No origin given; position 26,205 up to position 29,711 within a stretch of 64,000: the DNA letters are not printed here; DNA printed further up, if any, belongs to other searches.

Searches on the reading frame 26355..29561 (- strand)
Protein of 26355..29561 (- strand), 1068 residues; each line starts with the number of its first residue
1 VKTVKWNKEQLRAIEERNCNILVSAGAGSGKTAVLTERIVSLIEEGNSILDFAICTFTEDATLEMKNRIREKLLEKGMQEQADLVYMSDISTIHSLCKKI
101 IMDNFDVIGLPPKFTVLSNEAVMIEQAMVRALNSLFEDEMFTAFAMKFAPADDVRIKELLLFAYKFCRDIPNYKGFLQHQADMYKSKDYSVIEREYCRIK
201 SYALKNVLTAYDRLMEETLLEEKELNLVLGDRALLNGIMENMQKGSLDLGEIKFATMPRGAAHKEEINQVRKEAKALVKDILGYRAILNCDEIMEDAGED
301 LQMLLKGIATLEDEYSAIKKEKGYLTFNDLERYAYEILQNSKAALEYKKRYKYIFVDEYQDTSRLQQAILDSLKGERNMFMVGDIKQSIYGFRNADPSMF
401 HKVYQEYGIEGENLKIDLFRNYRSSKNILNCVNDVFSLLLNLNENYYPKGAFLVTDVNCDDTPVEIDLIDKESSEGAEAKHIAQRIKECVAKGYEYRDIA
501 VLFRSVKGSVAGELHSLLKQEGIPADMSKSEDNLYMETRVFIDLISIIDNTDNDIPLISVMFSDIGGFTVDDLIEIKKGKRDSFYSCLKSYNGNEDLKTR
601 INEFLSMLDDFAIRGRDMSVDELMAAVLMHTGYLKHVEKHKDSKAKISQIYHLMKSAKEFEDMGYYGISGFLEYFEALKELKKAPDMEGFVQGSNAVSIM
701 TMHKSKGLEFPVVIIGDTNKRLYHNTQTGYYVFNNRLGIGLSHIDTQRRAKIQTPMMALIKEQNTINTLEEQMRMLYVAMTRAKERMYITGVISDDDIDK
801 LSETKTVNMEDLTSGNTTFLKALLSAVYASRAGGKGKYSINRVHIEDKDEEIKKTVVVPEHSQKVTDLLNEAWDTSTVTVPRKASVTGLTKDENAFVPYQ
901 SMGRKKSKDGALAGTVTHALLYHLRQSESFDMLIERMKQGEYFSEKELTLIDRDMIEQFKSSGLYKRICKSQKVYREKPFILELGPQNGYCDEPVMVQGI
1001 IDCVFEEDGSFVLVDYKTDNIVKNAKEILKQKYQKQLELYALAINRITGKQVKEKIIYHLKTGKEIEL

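Call 12: search_protein_families(library=ncbifam, proteins=[window:26355-29561:-])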
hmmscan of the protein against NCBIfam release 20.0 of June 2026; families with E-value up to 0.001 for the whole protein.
window:26355-29561:- (1068 aa): 17 families
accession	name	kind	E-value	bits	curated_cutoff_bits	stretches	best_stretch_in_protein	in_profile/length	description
TIGR02785.1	addA_Gpos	equivalog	1.2e-174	583.2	707.65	2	5-807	1-896/1234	helicase-exonuclease AddAB subunit AddA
TIGR01073.1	pcrA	equivalog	7.2e-71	239.5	911.2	2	302-715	160-567/725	DNA helicase PcrA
TIGR02784.1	addA_alphas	equivalog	1.3e-69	235.7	860.75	3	486-1058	573-1129/1138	double-strand break repair helicase AddA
TIGR01075.1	uvrD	equivalog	5.8e-58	196.8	1144.45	2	312-716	169-568/715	DNA helicase II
NF008743.0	PRK11773.1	equivalog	6.1e-58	196.8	965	2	310-724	172-581/720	DNA helicase II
TIGR00609.1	recB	equivalog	3e-57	194.5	696.05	2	89-1050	114-1128/1175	exodeoxyribonuclease V subunit beta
TIGR01074.1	rep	equivalog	9.5e-55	186.1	951.45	2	306-725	161-581/668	DNA helicase Rep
NF010485.0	PRK13909.1-2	equivalog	1e-53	182.9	650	4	89-505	99-480/909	RecB-like helicase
NF010487.0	PRK13909.1-4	equivalog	2.6e-41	141.8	759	3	302-531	275-508/924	RecB-like helicase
NF008172.0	PRK10919.1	equivalog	1.9e-34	118.9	1168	2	315-717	171-573/673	DNA helicase Rep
NF008276.0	PRK11054.1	equivalog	1.7e-26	92.9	543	2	299-432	383-512/684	DNA helicase IV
NF010486.0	PRK13909.1-3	equivalog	1.6e-25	89.3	1109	3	695-789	615-708/921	RecB-like helicase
NF008128.0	PRK10876.1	equivalog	1.6e-22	79.1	1697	2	304-438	328-463/1181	exodeoxyribonuclease V subunit beta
NF010484.0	PRK13909.1-1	equivalog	3.3e-20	71.5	1074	3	345-507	339-506/945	RecB-like helicase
NF041464.1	HelD_BACSU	equivalog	5.8e-14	50.9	419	1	320-436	518-630/779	RNA polymerase recycling motor HelD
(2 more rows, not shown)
